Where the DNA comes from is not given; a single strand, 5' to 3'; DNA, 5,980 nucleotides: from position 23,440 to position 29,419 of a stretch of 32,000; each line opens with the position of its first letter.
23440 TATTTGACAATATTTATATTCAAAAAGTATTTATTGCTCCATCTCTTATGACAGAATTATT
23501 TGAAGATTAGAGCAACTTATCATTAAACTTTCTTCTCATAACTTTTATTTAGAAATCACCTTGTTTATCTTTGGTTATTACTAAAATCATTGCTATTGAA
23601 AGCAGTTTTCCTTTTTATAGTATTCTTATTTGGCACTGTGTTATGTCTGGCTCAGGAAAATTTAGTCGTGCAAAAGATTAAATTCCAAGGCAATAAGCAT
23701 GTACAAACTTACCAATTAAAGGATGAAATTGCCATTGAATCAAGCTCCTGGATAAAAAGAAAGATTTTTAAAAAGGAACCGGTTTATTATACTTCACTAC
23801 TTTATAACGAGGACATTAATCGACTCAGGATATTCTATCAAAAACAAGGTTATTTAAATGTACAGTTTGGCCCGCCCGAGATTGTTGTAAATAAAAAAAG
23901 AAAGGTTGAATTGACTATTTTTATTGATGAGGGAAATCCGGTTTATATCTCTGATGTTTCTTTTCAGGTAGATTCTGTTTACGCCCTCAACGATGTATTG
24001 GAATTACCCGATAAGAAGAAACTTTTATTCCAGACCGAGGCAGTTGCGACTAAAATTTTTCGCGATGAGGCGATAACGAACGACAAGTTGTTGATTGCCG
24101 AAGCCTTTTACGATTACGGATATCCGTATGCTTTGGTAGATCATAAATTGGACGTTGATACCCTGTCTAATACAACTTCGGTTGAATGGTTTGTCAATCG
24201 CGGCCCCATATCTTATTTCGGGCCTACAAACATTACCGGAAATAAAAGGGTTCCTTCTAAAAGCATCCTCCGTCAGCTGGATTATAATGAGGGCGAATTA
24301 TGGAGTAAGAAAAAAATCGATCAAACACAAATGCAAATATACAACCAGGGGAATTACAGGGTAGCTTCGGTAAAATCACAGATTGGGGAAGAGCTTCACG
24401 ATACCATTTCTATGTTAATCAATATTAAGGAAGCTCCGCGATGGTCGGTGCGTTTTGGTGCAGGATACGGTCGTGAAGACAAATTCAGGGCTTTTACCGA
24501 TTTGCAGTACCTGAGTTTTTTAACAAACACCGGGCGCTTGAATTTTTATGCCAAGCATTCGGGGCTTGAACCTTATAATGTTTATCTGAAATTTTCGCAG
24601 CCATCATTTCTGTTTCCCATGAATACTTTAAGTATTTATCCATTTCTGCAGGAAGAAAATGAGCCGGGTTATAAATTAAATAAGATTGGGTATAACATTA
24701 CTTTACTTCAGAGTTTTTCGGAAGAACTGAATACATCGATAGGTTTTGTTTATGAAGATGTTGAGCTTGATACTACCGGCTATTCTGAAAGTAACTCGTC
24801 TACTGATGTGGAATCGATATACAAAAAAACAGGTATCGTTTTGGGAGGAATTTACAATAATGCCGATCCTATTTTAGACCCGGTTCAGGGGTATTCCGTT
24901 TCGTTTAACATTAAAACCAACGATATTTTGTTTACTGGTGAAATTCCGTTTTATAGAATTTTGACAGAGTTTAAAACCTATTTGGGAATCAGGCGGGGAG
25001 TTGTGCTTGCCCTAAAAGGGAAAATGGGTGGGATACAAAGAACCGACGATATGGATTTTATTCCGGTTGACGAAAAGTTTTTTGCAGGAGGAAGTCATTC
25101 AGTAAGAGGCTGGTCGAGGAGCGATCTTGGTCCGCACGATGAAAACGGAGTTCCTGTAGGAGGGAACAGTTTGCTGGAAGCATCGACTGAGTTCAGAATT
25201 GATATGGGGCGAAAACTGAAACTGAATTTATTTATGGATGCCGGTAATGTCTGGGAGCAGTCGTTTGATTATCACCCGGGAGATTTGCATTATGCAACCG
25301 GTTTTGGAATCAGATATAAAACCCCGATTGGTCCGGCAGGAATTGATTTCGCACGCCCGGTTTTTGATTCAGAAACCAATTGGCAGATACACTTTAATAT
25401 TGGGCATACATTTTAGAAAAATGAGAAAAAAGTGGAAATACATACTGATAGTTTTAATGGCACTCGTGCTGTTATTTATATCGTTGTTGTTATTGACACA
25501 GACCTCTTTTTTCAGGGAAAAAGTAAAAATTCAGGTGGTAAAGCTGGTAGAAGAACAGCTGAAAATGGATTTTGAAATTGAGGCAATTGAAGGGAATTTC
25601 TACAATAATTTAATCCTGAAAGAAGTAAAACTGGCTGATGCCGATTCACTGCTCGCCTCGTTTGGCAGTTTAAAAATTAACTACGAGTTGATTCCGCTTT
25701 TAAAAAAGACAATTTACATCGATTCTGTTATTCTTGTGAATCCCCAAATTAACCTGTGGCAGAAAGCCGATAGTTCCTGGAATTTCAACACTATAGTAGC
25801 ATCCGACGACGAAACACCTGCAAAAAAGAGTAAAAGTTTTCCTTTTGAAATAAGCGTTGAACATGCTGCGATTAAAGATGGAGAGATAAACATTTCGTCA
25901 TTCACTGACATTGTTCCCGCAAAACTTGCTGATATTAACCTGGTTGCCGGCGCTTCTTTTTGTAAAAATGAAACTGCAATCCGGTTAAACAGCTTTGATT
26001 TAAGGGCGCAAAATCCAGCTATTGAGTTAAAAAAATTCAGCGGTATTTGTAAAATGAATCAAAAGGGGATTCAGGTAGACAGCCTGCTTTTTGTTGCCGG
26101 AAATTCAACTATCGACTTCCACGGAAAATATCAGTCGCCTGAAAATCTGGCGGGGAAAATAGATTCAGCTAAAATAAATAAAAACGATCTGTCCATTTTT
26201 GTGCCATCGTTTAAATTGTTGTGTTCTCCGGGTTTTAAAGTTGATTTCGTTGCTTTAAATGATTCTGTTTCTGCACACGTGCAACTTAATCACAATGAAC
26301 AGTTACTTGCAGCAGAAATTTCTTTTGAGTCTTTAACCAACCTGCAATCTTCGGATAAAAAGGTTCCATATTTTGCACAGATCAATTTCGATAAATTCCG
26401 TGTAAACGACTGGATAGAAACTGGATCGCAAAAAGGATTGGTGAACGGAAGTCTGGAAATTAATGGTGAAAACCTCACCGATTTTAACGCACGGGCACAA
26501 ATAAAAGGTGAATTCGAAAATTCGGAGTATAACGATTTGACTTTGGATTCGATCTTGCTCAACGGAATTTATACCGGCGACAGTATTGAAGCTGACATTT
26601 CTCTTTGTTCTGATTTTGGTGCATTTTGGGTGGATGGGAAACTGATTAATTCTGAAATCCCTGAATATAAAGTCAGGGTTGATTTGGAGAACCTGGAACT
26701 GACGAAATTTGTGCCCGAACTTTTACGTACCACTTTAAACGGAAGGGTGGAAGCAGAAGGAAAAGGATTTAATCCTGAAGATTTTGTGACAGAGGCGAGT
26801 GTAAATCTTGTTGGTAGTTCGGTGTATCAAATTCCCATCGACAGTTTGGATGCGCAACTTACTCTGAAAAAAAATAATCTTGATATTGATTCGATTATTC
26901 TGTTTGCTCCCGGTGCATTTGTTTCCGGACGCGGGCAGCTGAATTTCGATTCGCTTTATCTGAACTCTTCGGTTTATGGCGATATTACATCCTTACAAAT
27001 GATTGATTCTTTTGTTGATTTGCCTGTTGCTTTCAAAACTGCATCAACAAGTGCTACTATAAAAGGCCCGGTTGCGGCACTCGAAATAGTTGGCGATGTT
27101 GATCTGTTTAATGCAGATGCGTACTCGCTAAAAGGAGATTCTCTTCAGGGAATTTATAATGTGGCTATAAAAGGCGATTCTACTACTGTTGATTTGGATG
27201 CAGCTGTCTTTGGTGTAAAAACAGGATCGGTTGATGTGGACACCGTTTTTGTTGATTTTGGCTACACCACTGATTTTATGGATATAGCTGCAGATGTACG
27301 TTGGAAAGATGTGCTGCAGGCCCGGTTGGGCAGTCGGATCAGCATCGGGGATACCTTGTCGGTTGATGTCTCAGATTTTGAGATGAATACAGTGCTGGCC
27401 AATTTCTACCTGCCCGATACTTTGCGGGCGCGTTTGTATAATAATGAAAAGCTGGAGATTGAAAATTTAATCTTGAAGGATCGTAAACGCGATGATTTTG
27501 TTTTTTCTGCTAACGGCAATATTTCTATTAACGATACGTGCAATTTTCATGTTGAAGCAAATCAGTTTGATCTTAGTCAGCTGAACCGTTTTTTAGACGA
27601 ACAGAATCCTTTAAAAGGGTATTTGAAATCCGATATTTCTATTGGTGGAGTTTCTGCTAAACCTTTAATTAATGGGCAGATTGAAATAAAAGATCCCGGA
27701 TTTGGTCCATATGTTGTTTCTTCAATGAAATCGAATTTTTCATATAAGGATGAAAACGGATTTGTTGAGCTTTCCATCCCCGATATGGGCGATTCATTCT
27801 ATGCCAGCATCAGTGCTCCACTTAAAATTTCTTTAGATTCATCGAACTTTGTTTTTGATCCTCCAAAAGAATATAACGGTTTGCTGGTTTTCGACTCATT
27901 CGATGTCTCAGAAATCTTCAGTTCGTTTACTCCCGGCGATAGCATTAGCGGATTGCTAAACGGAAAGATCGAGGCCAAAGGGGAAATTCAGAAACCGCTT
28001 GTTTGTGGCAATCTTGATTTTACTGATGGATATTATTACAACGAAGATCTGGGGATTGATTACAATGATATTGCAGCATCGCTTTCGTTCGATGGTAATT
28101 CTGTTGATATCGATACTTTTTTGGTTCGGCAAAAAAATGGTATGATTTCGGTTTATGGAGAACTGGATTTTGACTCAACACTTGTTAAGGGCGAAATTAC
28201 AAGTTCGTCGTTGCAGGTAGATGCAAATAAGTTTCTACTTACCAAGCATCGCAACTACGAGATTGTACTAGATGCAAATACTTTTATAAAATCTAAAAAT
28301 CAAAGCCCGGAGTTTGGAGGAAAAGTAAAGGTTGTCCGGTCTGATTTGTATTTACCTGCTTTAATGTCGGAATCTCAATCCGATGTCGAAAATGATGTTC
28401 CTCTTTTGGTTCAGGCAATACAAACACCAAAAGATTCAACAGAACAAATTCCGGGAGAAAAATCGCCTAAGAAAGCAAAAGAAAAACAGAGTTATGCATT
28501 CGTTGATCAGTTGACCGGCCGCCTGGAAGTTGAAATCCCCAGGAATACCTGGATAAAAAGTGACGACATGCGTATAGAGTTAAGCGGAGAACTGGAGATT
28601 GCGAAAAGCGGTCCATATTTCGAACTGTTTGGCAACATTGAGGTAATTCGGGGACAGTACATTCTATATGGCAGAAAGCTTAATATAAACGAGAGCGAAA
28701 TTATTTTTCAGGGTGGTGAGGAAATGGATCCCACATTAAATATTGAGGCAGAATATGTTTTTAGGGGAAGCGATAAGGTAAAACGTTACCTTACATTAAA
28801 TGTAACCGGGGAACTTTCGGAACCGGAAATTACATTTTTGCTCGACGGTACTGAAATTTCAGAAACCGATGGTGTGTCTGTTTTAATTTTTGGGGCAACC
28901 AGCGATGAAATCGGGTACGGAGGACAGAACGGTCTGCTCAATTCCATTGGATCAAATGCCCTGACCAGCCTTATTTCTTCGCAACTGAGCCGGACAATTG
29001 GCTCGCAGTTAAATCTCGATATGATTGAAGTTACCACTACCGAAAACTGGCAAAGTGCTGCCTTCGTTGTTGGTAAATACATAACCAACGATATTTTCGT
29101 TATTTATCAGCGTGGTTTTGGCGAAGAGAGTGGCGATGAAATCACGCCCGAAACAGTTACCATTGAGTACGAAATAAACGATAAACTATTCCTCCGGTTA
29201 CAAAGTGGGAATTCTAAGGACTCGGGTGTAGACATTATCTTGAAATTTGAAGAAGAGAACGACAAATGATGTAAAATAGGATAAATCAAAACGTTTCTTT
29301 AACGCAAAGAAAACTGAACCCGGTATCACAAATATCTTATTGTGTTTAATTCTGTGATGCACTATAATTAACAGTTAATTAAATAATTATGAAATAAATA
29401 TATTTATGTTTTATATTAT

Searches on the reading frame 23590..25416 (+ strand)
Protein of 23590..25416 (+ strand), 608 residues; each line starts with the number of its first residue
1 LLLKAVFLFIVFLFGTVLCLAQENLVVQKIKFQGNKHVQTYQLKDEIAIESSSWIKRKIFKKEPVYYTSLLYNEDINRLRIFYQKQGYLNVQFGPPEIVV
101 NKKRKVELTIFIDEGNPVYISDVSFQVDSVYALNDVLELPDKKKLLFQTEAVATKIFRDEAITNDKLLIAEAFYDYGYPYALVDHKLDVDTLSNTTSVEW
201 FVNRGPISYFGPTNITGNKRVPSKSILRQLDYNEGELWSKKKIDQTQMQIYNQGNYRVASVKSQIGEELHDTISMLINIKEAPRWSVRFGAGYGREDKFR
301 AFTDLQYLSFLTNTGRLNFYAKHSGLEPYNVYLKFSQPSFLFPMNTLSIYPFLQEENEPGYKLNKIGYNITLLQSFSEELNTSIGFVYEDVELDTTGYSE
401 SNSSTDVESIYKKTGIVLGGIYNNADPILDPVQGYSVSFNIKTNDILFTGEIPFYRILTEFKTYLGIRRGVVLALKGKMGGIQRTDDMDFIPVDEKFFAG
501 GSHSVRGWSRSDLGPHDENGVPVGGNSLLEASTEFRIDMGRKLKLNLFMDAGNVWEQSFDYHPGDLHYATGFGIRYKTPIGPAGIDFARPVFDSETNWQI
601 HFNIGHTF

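Call 5: search_protein_families(library=pfam, proteins=[window:23590-25416:+], max_evalue=0.01)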
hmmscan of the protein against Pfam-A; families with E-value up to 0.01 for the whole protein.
window:23590-25416:+ (608 aa): 2 families
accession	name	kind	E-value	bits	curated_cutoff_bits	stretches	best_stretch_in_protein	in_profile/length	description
PF01103.29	Omp85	-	1.2e-47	163.5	24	1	318-608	10-325/325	Omp85 superfamily domain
PF07244.20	POTRA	-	2e-20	73.7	21.3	2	26-115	2-79/79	Surface antigen variable number repeat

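Call 9: search_protein_families(library=ncbifam, proteins=[window:23590-25416:+], max_evalue=0.001)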
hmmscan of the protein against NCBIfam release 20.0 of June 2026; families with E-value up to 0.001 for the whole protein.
window:23590-25416:+ (608 aa): 6 families
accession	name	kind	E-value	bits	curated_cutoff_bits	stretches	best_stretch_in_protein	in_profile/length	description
TIGR03303.1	OM_YaeT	equivalog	1.6e-81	274.8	297.15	1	24-608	149-741/741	outer membrane protein assembly factor BamA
NF047950.2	ATportTamA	equivalog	9.2e-37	126.8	625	2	431-606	395-567/569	autotransporter assembly complex protein TamA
NF052279.1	lipo_TamL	exception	3.6e-29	101.8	400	2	454-562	561-676/747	translocation and assembly module lipoprotein TamL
NF008287.0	PRK11067.1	subfamily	1.8e-26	92.8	1181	1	8-608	165-802/802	outer membrane protein assembly factor BamA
NF047779.1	Omp85_fam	subfamily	1.6e-05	24.6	200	1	421-608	232-423/423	Omp85 family outer membrane protein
NF058613.1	OMPAssmBamADein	equivalog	0.0002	19.4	1050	0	523-606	766-855/857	outer membrane protein assembly factor BamA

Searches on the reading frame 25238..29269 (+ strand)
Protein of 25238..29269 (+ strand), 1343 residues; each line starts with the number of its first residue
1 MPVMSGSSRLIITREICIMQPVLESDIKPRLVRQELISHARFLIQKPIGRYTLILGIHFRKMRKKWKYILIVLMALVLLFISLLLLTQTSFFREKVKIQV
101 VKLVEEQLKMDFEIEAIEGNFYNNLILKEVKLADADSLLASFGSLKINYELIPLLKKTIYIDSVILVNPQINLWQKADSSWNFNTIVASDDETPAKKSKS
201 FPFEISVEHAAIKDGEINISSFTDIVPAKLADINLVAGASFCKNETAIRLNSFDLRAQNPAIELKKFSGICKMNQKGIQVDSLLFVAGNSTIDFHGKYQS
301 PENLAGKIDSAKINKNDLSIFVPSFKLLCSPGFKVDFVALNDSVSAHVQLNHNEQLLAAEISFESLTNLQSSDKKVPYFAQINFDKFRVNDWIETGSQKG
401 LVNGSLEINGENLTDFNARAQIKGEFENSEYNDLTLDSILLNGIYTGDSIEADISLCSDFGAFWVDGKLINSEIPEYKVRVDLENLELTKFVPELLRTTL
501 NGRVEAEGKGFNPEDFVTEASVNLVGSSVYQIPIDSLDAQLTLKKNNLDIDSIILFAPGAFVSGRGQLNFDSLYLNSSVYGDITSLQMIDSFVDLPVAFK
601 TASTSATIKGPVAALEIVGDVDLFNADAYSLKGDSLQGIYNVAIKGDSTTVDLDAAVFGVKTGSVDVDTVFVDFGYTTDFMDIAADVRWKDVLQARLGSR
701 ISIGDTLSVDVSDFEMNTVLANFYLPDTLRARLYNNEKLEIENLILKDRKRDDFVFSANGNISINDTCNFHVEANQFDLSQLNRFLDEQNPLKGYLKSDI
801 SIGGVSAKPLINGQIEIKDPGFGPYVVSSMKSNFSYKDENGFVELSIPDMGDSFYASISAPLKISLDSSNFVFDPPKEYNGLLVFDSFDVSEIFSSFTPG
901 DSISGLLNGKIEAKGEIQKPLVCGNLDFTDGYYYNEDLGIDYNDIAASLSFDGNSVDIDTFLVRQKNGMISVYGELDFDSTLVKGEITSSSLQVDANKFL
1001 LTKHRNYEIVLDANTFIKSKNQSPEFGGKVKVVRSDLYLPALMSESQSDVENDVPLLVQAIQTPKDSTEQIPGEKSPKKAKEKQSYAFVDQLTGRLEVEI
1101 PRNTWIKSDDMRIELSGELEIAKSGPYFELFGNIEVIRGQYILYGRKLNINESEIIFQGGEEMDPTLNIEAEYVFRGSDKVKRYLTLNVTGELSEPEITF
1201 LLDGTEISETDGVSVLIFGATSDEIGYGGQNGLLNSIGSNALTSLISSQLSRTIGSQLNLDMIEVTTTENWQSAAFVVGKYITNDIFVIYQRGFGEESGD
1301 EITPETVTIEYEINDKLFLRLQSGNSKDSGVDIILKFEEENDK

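Call 5: search_protein_families(library=pfam, proteins=[window:25238-29269:+], max_evalue=0.01)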
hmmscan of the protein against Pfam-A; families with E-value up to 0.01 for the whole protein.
window:25238-29269:+ (1343 aa): 3 families
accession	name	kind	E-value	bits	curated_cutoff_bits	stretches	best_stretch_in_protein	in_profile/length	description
PF04357.19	TamB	-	2.3e-51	175.7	22.4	1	965-1338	8-380/381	TamB, inner membrane protein subunit of TAM complex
PF05359.17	DUF748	-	6.1e-17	61.4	50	1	60-235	9-182/1037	Domain of Unknown Function (DUF748)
PF05170.20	AsmA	-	5.2e-08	32.6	29.8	1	62-219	1-171/607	AsmA family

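Call 9: search_protein_families(library=ncbifam, proteins=[window:25238-29269:+], max_evalue=0.001)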
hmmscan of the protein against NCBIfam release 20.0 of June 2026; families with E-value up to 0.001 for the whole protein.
window:25238-29269:+ (1343 aa): 2 families
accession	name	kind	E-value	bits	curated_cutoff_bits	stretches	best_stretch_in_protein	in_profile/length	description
NF047952.2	ATportTamB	equivalog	1.6e-38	132.3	825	3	880-1338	816-1239/1240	autotransporter assembly complex protein TamB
TIGR04411.1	T2SS_GspN_Lepto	equivalog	8.7e-07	28.7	50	0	66-160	2-92/280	type II secretion system protein GspN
